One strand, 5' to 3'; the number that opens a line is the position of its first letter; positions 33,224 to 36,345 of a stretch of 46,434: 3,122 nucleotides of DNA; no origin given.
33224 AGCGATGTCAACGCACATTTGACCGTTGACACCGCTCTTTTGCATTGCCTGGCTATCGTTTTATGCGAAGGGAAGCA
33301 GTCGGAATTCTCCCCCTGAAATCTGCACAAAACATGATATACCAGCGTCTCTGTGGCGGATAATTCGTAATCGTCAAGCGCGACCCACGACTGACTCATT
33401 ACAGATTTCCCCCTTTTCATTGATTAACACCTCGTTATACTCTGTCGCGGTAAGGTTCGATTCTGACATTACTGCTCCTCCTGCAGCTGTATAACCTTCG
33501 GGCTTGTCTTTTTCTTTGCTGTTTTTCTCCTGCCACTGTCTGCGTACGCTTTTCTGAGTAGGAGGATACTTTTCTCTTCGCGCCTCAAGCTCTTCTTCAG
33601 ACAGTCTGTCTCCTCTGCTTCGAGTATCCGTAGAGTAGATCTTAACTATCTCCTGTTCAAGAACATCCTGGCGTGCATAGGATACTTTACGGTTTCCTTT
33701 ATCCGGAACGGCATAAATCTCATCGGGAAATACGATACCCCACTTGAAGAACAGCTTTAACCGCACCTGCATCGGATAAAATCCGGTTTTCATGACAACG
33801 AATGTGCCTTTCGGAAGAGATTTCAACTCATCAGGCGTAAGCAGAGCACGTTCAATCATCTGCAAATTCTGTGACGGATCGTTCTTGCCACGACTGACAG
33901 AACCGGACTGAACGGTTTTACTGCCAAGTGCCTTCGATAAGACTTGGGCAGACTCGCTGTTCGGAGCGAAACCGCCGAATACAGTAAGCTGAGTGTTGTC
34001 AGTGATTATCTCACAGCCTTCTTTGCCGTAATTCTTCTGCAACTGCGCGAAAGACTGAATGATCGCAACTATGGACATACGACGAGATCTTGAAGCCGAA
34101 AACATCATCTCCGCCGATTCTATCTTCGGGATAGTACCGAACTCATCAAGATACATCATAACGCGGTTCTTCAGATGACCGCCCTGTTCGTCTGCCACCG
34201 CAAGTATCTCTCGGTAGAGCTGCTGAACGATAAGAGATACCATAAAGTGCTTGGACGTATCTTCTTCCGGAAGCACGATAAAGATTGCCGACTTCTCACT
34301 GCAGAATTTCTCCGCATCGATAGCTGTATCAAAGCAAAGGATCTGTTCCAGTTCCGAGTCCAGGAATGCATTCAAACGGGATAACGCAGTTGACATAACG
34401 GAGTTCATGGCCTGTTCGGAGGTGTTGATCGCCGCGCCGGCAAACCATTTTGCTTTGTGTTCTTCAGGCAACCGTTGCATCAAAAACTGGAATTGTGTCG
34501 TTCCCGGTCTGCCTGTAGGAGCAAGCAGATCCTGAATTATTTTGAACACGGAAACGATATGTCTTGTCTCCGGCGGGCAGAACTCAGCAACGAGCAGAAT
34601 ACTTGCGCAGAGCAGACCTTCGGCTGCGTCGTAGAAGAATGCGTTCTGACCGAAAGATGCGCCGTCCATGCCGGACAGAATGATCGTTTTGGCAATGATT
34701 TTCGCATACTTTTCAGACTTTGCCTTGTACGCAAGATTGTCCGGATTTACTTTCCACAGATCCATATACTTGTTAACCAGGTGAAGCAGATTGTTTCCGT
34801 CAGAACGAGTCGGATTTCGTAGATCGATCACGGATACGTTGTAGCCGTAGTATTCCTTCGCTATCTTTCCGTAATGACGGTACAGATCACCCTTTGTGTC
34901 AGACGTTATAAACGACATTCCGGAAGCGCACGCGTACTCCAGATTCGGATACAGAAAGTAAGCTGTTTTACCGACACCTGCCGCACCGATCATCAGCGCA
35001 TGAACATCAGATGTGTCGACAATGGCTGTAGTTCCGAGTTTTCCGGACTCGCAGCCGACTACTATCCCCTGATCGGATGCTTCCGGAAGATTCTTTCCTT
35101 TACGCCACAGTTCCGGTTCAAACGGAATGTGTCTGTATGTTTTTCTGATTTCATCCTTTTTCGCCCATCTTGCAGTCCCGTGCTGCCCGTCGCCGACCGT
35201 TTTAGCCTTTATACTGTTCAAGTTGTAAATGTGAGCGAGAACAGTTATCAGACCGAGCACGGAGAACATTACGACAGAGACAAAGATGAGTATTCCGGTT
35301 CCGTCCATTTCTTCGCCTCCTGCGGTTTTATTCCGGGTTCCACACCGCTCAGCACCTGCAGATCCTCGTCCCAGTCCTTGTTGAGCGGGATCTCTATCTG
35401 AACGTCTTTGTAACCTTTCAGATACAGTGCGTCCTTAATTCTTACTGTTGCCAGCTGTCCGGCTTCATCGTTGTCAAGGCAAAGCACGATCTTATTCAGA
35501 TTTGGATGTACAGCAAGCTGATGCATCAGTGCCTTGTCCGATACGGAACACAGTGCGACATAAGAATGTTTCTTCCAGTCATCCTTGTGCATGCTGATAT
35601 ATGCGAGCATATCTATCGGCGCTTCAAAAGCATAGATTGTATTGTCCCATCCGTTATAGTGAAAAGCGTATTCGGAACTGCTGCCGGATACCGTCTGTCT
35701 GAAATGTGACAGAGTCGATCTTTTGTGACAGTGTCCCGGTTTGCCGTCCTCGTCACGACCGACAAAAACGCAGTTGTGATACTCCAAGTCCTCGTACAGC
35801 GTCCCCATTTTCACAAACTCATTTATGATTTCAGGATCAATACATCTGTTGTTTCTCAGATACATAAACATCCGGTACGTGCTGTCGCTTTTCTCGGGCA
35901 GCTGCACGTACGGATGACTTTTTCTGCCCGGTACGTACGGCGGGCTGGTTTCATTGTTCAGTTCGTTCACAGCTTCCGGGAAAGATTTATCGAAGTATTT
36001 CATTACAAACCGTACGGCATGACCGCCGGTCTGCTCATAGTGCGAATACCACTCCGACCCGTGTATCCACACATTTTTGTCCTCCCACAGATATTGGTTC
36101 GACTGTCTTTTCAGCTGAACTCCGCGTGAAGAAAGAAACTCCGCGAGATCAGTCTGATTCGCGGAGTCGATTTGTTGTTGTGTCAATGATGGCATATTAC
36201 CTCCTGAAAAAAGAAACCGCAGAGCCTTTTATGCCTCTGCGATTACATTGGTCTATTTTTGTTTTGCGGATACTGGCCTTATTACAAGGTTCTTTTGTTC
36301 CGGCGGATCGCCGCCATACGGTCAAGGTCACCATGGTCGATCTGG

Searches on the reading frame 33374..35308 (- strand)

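Call 47: search_protein_families(library=pfam, proteins=[window:33374-35308:-], max_evalue=0.001)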
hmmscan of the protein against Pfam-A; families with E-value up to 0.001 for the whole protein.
window:33374-35308:- (644 aa): 3 families
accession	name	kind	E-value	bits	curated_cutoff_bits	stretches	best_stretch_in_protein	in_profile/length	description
PF02534.20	T4SS-DNA_transf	-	2e-43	149.3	20.1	1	94-523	37-448/468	Type IV secretory system Conjugative DNA transfer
PF12696.13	TraG-D_C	-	9.4e-28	97.1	22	1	382-500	1-126/126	TraM recognition site of TraD and TraG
PF10412.15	TrwB_AAD_bind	-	1.9e-18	67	20.5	1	97-516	11-385/387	Type IV secretion-system coupling protein DNA-binding domain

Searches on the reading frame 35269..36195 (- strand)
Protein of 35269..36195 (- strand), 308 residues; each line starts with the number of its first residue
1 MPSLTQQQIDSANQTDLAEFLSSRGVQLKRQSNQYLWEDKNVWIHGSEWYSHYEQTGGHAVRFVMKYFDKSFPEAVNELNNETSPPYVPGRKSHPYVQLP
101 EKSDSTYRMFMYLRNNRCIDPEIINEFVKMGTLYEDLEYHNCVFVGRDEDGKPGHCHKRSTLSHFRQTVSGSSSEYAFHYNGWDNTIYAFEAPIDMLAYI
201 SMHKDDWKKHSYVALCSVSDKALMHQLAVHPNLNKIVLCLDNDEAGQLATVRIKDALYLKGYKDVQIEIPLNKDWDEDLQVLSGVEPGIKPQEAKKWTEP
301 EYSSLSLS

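Call 47: search_protein_families(library=pfam, proteins=[window:35269-36195:-], max_evalue=0.001)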
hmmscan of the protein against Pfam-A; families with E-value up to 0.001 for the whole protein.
window:35269-36195:- (308 aa): 3 families
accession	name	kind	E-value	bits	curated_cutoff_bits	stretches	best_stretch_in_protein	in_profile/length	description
PF13155.12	Toprim_2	-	1.9e-18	67.1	22.1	1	189-279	2-88/88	Toprim-like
PF13154.11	DUF3991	-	8.4e-18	65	24.5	1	112-180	2-71/74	Protein of unknown function (DUF3991)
PF13362.12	Toprim_3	-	3.4e-06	27.8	27.2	1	191-280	6-90/95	Toprim domain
